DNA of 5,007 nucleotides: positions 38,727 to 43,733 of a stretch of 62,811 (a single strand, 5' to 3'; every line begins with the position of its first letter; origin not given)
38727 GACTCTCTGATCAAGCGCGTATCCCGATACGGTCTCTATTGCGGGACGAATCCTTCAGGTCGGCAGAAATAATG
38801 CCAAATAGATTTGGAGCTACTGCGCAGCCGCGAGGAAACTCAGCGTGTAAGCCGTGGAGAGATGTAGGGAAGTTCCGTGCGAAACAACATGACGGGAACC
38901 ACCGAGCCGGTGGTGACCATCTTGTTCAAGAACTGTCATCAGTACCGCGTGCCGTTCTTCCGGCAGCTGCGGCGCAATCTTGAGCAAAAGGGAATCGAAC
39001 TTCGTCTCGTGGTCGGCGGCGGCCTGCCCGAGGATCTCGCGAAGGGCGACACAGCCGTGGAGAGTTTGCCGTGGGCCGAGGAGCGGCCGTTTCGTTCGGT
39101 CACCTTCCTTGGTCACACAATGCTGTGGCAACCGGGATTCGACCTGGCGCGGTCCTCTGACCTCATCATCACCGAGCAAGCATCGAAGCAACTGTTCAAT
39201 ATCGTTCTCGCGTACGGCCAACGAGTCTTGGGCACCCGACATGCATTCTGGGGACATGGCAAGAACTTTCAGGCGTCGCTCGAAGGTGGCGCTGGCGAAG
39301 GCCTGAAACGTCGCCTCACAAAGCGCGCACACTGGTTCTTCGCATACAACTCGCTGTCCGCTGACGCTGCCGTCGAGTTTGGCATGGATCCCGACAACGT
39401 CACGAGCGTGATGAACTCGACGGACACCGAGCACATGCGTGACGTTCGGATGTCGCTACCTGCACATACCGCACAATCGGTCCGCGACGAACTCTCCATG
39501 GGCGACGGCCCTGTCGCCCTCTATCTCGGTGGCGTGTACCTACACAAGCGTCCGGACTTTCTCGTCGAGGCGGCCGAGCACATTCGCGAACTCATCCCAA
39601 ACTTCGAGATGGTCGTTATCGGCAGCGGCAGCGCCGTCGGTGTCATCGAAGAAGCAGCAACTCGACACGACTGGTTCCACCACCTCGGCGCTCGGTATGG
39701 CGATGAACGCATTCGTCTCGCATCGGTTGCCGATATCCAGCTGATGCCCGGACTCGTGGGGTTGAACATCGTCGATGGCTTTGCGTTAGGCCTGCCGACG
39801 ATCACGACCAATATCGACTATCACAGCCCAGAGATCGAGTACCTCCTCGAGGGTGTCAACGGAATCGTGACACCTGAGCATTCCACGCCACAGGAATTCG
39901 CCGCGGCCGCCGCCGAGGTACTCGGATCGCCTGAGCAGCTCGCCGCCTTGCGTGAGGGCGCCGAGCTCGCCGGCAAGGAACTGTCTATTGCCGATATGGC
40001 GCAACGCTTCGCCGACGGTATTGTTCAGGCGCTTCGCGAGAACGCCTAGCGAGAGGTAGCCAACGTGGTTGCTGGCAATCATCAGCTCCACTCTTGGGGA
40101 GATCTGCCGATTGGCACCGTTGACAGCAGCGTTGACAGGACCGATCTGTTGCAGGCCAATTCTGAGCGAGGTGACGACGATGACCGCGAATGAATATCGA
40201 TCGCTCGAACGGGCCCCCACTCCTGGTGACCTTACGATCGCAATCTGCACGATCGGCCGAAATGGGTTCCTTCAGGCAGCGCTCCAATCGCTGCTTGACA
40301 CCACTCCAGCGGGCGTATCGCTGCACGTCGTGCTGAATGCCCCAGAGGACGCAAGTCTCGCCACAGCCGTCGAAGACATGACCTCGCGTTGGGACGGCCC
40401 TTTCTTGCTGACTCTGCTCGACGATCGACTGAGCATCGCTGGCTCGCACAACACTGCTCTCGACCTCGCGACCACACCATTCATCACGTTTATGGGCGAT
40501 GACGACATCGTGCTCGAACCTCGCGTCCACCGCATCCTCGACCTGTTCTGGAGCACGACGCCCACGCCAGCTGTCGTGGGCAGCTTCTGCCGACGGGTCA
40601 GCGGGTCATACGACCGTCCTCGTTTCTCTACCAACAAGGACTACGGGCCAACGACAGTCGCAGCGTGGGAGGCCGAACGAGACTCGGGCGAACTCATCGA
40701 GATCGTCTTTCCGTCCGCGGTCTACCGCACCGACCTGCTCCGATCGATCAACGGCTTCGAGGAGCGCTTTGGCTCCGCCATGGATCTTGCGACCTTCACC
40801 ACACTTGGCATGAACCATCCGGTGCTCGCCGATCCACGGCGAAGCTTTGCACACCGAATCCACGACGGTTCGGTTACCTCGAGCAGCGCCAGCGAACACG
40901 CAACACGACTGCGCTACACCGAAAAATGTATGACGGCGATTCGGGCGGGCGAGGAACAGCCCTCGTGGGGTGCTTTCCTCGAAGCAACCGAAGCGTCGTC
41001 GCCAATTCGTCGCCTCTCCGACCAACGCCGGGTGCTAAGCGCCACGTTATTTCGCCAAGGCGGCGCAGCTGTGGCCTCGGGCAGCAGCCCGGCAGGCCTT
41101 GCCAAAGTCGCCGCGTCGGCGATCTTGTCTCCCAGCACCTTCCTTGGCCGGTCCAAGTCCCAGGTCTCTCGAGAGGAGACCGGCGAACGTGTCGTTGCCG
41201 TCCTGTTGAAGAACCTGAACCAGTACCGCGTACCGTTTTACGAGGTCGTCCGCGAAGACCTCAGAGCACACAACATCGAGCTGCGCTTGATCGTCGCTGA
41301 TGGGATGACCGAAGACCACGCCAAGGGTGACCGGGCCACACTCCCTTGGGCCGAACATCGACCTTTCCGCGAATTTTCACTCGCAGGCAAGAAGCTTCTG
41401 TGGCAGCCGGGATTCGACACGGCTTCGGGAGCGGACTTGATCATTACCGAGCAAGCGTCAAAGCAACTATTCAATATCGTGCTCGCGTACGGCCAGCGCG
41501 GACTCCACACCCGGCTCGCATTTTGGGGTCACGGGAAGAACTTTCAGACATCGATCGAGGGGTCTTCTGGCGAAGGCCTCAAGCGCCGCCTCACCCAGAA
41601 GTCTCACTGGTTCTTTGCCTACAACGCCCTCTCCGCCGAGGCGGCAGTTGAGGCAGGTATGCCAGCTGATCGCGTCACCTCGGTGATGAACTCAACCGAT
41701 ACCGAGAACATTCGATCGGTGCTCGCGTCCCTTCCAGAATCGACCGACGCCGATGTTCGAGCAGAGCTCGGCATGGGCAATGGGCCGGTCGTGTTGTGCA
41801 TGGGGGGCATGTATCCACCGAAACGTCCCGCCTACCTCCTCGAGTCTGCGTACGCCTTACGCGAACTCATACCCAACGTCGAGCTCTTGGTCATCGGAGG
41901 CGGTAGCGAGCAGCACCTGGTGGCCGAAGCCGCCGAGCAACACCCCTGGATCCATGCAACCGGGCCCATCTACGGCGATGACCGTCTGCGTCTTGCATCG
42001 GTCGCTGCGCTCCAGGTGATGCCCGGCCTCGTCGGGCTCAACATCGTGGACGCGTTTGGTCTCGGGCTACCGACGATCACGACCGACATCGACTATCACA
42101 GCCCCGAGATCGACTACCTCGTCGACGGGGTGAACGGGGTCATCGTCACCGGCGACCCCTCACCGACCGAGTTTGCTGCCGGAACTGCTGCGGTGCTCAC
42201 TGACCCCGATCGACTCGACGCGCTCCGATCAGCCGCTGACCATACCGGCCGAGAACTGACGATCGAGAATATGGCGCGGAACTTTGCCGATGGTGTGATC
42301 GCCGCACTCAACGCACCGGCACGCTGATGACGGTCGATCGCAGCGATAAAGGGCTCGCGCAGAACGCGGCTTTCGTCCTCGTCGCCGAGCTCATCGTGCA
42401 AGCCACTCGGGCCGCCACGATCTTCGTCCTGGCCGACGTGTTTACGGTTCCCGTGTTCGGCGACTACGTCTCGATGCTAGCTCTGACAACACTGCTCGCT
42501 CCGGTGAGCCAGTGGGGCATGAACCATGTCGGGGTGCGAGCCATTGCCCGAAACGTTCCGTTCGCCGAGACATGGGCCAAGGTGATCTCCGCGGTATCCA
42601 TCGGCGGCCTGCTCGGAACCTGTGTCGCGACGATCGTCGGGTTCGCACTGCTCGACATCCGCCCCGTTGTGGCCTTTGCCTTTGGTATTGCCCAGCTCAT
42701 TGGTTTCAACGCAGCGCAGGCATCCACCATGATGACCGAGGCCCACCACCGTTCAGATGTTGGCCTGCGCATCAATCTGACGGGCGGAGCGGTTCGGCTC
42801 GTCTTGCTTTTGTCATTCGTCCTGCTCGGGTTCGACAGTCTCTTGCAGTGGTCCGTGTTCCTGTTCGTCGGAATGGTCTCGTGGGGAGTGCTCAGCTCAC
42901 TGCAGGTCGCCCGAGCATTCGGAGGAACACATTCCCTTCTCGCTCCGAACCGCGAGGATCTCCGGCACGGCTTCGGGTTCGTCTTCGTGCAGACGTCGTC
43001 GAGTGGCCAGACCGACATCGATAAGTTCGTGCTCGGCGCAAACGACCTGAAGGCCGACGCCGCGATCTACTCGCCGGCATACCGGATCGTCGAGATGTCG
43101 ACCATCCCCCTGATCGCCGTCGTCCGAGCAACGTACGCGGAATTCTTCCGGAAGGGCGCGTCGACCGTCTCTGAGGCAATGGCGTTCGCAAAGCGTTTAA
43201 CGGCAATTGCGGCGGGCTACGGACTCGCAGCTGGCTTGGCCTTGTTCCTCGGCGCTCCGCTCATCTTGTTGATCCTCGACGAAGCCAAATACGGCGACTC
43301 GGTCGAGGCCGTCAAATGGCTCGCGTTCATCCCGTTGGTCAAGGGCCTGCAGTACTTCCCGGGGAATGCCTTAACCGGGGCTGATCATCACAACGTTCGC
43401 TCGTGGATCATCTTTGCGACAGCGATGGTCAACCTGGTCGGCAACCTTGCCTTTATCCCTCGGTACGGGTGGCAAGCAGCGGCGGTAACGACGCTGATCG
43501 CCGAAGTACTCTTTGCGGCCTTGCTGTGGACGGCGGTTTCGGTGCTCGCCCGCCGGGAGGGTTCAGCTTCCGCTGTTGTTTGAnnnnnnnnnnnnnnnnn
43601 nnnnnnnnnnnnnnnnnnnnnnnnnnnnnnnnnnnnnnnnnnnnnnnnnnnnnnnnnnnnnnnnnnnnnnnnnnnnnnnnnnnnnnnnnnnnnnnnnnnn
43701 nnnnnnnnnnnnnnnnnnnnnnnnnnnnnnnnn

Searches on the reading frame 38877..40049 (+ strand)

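Call 53: search_protein_families(library=pfam, proteins=[window:38877-40049:+], max_evalue=0.0001)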
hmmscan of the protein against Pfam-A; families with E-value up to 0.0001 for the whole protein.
window:38877-40049:+ (390 aa): 2 families
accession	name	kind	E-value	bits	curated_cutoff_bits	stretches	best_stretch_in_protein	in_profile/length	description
PF13692.12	Glyco_trans_1_4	-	5e-14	53.2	27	1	212-349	2-140/142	Glycosyl transferases group 1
PF00534.26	Glycos_transf_1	-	2e-13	50.7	26.4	1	207-362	11-169/172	Glycosyl transferases group 1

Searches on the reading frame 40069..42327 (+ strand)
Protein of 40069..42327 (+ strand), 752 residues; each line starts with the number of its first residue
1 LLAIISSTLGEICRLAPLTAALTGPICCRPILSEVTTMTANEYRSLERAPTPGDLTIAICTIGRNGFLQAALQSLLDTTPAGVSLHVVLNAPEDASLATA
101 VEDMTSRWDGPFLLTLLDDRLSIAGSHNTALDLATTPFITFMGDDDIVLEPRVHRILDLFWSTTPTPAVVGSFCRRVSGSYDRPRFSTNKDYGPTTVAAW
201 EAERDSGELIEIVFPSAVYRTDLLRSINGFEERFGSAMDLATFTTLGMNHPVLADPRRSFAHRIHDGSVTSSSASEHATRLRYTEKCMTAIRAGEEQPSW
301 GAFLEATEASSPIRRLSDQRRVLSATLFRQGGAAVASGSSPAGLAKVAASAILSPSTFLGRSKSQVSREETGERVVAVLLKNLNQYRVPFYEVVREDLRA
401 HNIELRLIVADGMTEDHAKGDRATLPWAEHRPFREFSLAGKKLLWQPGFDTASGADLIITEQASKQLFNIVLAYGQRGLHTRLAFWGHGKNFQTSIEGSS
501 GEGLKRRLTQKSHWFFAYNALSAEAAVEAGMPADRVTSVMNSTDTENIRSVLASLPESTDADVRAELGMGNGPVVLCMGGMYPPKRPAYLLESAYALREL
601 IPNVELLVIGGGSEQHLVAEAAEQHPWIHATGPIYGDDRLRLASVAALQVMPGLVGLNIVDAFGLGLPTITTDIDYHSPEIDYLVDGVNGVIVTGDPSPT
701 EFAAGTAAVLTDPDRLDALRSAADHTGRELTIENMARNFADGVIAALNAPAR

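Call 53: search_protein_families(library=pfam, proteins=[window:40069-42327:+], max_evalue=0.0001)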
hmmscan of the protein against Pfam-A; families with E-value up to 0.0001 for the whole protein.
window:40069-42327:+ (752 aa): 3 families
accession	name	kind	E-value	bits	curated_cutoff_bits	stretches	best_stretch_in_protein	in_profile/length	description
PF13692.12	Glyco_trans_1_4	-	8.3e-15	55.7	27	1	573-712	2-142/142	Glycosyl transferases group 1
PF00534.26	Glycos_transf_1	-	1.2e-11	44.9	26.4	1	570-723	13-169/172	Glycosyl transferases group 1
PF00535.33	Glycos_transf_2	-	1.8e-08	34.9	23.3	1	56-185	1-127/168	Glycosyl transferase family 2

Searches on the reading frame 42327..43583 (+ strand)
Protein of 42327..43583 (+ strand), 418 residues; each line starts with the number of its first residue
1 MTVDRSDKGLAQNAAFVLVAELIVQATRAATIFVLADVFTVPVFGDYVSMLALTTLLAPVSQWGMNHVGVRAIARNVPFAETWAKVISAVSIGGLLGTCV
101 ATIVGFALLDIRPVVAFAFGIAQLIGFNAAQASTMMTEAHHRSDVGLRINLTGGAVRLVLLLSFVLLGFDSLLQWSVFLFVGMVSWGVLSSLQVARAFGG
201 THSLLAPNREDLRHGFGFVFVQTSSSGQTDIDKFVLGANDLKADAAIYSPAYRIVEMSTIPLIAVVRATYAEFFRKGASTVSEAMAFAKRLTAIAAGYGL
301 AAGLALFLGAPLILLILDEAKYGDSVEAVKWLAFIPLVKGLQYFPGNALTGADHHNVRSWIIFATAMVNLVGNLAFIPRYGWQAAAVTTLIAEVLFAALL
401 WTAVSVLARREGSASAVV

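Call 53: search_protein_families(library=pfam, proteins=[window:42327-43583:+], max_evalue=0.0001)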
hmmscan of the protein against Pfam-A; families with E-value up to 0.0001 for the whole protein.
window:42327-43583:+ (418 aa): 1 family
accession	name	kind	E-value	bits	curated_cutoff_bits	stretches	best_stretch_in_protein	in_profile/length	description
PF01943.22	Polysacc_synt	-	1.6e-11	44.6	28.2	1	10-267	1-263/274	Polysaccharide biosynthesis protein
